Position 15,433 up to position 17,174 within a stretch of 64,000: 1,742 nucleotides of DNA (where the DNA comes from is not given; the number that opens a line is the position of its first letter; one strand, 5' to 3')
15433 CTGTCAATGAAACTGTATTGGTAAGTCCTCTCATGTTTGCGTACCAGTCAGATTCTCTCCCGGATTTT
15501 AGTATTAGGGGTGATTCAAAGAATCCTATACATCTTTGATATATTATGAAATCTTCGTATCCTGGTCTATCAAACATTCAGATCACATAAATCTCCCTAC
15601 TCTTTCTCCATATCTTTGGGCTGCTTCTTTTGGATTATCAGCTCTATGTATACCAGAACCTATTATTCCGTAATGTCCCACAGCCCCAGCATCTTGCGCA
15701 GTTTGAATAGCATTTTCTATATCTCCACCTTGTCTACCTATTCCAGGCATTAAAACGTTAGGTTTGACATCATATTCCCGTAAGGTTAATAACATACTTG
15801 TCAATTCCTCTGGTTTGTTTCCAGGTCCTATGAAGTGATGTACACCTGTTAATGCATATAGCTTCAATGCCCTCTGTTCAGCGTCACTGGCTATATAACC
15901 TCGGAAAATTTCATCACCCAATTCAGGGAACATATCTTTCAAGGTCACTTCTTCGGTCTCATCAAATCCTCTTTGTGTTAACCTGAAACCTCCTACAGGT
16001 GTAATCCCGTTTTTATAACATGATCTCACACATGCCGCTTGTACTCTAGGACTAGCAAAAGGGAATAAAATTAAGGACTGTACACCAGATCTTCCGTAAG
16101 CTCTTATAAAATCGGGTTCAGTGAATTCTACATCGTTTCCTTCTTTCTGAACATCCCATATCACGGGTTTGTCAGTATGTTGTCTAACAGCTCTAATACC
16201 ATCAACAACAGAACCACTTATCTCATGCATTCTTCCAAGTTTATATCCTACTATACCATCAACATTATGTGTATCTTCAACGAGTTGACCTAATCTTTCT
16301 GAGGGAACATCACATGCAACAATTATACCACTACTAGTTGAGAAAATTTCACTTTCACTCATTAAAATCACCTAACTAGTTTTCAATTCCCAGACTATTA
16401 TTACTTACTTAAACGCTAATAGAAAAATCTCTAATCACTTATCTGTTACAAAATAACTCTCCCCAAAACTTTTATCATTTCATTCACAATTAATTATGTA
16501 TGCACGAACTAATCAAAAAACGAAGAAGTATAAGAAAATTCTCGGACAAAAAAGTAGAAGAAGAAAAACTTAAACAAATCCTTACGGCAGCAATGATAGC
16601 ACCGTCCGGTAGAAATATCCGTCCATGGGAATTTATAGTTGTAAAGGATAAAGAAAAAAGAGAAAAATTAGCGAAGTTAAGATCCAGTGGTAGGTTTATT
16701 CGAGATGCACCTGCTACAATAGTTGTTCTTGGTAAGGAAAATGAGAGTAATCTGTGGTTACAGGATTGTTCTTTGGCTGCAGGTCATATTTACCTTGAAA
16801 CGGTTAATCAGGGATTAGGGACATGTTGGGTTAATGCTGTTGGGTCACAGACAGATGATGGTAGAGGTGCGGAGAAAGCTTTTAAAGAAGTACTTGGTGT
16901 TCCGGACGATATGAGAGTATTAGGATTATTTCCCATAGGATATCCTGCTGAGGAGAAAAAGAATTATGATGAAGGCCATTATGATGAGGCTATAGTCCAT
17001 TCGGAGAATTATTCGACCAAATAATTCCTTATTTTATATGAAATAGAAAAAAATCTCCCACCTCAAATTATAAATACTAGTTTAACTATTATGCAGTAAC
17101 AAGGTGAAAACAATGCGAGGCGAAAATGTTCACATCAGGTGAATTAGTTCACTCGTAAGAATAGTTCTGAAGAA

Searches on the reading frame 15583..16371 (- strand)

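Call 67: search_protein_families(library=pfam, proteins=[window:15583-16371:-], max_evalue=0.001)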
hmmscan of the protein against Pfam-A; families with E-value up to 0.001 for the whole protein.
window:15583-16371:- (262 aa): 1 family
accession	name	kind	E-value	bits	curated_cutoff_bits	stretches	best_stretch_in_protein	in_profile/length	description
PF00215.30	OMPdecase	-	0.00077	19.9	27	0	175-254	145-221/221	Orotidine 5'-phosphate decarboxylase / HUMPS family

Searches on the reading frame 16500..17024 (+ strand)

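Call 67: search_protein_families(library=pfam, proteins=[window:16500-17024:+], max_evalue=0.001)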
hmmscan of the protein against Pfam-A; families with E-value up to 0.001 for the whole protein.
window:16500-17024:+ (174 aa): 2 families
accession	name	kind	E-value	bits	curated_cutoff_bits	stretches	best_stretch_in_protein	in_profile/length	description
PF00881.29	Nitroreductase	-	8.1e-30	104.6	23.5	2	5-60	1-56/167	Nitroreductase family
PF14512.11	TM1586_NiRdase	-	1.6e-12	47.9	27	1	2-152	3-136/215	Putative TM nitroreductase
